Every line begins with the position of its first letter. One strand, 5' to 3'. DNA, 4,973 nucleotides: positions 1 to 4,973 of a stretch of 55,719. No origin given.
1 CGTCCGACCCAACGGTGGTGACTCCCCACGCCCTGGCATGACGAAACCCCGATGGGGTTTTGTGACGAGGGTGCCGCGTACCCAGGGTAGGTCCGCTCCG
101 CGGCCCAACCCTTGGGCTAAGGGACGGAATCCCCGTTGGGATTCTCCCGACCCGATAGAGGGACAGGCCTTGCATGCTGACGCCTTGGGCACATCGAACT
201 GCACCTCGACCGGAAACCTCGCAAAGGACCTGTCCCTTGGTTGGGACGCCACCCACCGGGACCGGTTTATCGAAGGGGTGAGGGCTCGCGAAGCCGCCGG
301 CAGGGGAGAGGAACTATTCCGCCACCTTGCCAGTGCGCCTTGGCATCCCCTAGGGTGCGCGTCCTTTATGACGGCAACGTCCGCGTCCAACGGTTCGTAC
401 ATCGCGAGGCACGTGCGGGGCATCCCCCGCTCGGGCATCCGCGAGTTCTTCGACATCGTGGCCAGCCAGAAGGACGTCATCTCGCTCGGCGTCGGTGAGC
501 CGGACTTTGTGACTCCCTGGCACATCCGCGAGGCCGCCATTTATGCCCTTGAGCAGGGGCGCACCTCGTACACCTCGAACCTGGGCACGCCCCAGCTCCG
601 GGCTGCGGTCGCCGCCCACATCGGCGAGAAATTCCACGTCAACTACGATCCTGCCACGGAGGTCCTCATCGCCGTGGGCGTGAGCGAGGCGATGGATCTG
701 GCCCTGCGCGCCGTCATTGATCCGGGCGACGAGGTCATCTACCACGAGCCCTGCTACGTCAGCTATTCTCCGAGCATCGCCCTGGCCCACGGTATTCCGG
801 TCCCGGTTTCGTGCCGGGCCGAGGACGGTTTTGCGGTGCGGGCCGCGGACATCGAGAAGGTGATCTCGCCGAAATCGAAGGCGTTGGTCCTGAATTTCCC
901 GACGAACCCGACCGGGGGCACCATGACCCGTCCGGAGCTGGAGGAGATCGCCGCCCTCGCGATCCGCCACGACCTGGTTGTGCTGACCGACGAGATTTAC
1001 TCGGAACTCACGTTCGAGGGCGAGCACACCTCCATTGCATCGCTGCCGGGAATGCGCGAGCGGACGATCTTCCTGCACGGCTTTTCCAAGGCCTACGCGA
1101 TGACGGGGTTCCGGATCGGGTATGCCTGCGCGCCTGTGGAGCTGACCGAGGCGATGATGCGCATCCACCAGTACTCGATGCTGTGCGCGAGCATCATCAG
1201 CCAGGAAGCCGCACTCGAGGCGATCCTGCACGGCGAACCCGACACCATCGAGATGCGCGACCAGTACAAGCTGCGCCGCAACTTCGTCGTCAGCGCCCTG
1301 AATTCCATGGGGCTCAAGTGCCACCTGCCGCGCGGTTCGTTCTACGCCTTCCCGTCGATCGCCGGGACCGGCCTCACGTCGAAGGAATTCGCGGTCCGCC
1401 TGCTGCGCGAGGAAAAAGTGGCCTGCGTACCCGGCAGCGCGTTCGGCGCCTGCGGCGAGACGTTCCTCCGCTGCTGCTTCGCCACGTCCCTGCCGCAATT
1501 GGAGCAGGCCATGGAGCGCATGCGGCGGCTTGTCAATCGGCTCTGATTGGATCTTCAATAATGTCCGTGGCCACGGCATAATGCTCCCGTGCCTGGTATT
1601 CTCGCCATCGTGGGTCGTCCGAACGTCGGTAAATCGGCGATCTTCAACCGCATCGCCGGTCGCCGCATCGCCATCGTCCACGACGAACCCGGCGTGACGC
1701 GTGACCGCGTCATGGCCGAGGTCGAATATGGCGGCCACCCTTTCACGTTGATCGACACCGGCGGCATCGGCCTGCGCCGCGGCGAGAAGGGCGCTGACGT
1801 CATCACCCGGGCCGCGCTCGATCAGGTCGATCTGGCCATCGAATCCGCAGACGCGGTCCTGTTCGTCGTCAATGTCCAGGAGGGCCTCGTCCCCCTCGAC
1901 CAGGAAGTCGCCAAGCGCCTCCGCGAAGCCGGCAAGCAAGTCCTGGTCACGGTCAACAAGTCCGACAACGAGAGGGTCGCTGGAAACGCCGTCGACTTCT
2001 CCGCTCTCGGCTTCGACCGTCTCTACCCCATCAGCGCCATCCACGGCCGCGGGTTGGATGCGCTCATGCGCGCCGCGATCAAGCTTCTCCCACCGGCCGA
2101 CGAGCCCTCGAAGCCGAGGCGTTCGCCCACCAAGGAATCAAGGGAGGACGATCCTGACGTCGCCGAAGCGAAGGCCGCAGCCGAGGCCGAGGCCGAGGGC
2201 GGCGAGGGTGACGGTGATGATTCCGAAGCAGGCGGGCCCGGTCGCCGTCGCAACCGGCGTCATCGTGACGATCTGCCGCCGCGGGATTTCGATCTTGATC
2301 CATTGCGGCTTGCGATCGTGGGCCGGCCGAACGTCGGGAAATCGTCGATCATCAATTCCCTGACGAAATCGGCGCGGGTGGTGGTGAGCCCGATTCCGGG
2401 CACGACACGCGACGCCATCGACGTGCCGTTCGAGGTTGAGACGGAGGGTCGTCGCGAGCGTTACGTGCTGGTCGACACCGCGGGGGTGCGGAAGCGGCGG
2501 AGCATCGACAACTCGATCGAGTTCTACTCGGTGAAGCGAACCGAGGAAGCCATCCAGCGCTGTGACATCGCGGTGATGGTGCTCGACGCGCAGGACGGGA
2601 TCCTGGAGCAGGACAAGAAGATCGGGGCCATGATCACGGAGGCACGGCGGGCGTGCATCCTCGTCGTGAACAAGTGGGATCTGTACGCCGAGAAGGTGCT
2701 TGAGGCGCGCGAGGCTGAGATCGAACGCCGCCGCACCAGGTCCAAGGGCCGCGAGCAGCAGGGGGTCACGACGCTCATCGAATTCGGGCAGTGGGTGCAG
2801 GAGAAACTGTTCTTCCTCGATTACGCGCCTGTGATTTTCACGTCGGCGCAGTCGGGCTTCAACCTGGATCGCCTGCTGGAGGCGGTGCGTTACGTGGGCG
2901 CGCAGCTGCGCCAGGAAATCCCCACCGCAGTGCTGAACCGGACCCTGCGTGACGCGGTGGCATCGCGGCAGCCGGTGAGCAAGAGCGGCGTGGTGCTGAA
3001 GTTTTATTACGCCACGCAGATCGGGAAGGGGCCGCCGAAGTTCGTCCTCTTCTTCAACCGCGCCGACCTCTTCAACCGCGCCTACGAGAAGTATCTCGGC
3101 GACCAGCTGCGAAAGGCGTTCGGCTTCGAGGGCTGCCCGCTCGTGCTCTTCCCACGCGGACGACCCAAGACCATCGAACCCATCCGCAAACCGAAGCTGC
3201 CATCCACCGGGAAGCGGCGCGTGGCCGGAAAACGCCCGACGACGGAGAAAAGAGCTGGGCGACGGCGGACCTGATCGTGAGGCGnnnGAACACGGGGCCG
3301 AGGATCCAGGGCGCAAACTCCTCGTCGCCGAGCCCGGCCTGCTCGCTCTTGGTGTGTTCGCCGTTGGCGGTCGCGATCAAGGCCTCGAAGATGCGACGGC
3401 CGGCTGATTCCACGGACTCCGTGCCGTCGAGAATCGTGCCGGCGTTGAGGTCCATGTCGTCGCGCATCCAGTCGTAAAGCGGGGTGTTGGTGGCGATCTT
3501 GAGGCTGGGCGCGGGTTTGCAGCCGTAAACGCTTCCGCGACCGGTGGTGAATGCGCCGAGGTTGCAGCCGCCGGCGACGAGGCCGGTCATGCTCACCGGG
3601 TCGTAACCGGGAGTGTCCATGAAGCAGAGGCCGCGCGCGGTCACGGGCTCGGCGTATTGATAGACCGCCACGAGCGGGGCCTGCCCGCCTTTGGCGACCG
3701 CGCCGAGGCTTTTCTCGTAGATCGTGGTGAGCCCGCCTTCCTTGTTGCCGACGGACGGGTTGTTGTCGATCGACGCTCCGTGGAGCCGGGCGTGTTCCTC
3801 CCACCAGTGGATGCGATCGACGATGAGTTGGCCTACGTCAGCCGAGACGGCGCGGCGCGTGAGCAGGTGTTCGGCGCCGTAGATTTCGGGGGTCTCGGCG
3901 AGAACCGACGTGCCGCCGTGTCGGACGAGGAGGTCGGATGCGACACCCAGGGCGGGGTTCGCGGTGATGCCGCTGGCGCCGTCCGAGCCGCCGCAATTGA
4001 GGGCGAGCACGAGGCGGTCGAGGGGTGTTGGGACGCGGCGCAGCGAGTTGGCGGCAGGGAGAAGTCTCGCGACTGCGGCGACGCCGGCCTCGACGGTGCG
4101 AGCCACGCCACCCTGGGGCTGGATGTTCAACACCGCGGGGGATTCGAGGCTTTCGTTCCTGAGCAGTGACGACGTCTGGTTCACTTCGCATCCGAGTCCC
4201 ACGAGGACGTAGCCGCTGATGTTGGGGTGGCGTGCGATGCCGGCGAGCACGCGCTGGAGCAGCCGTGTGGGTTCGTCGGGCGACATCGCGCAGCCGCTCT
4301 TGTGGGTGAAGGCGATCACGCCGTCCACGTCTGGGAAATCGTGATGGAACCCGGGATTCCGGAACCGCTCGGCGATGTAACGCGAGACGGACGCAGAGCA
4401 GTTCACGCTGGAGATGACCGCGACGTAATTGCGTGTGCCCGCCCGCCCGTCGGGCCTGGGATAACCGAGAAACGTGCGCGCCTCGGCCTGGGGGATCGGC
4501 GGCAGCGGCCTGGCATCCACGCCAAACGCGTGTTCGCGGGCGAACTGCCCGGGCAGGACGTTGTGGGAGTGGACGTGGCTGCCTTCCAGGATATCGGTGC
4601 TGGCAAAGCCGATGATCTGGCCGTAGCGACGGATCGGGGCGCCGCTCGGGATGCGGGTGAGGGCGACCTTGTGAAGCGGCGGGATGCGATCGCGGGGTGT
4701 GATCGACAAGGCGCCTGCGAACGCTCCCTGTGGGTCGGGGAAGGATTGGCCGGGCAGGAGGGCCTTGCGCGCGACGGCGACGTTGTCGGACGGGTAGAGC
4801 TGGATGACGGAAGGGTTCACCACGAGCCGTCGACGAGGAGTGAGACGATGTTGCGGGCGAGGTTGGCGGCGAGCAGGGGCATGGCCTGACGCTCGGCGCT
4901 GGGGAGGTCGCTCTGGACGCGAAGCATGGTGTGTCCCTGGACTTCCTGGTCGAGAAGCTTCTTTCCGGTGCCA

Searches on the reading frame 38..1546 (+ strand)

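Call 61: search_protein_families(library=pfam, proteins=[window:38-1546:+], max_evalue=0.00001)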
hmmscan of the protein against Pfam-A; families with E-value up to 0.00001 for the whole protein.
window:38-1546:+ (502 aa): 2 families
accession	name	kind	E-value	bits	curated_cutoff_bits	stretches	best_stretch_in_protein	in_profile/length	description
PF00155.27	Aminotran_1_2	-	1.1e-64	219.4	19.7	1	145-494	1-360/361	Aminotransferase class I and II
PF01041.23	DegT_DnrJ_EryC1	-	1.6e-07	31.3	19.8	1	216-318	49-145/360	DegT/DnrJ/EryC1/StrS aminotransferase family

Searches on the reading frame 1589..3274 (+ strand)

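Call 61: search_protein_families(library=pfam, proteins=[window:1589-3274:+], max_evalue=0.00001)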
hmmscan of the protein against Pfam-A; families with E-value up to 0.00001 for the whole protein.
window:1589-3274:+ (561 aa): 6 families
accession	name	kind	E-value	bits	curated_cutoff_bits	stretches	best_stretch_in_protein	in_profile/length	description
PF01926.29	MMR_HSR1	-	6.2e-56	187.8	21.9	2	241-362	2-113/113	50S ribosome-binding GTPase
PF14714.11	KH_dom-like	-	4.1e-25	88.3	27.3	1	444-521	2-79/81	KH-domain-like of EngA bacterial GTPase enzymes, C-terminal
PF02421.24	FeoB_N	-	4.5e-24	85.2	27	2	5-161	3-154/156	Ferrous iron transport protein B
PF00009.33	GTP_EFTU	-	1.5e-21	77.3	26.5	1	315-433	83-182/188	Elongation factor Tu GTP binding domain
PF00350.29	Dynamin_N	-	1.7e-13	51.4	27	0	241-274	1-34/168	Dynamin family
PF04548.22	AIG1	-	8.9e-11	41.9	27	1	6-114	4-110/212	AIG1 family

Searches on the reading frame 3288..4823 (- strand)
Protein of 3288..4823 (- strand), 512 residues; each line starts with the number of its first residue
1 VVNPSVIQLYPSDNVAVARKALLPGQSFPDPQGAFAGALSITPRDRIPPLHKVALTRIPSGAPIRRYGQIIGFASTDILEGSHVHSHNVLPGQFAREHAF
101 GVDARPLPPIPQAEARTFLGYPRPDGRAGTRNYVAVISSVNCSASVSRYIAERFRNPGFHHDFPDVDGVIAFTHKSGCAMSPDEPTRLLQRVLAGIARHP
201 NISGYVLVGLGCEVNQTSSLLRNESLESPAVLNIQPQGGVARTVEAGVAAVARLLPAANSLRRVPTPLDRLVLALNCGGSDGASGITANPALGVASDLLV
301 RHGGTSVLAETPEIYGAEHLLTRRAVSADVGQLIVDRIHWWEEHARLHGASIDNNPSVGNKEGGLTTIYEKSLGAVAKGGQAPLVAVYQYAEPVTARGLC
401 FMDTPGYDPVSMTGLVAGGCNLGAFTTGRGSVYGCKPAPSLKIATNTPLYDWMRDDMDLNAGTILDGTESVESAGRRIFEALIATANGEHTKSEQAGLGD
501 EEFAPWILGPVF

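Call 61: search_protein_families(library=pfam, proteins=[window:3288-4823:-], max_evalue=0.00001)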
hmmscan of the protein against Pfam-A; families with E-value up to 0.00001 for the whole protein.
window:3288-4823:- (512 aa): 3 families
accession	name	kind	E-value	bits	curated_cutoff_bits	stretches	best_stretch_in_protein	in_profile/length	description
PF20629.2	GD_AH_C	-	1.1e-98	329.8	26.8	1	269-509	2-240/242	D-galactarate/Altronate dehydratase, C-terminal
PF04295.18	GD_AH_second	-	3.1e-40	137.8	27.3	1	120-259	1-136/136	D-galactarate dehydratase/Altronate hydrolase, second domain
PF08666.17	SAF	-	2.2e-08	35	21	1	13-89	1-62/63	SAF domain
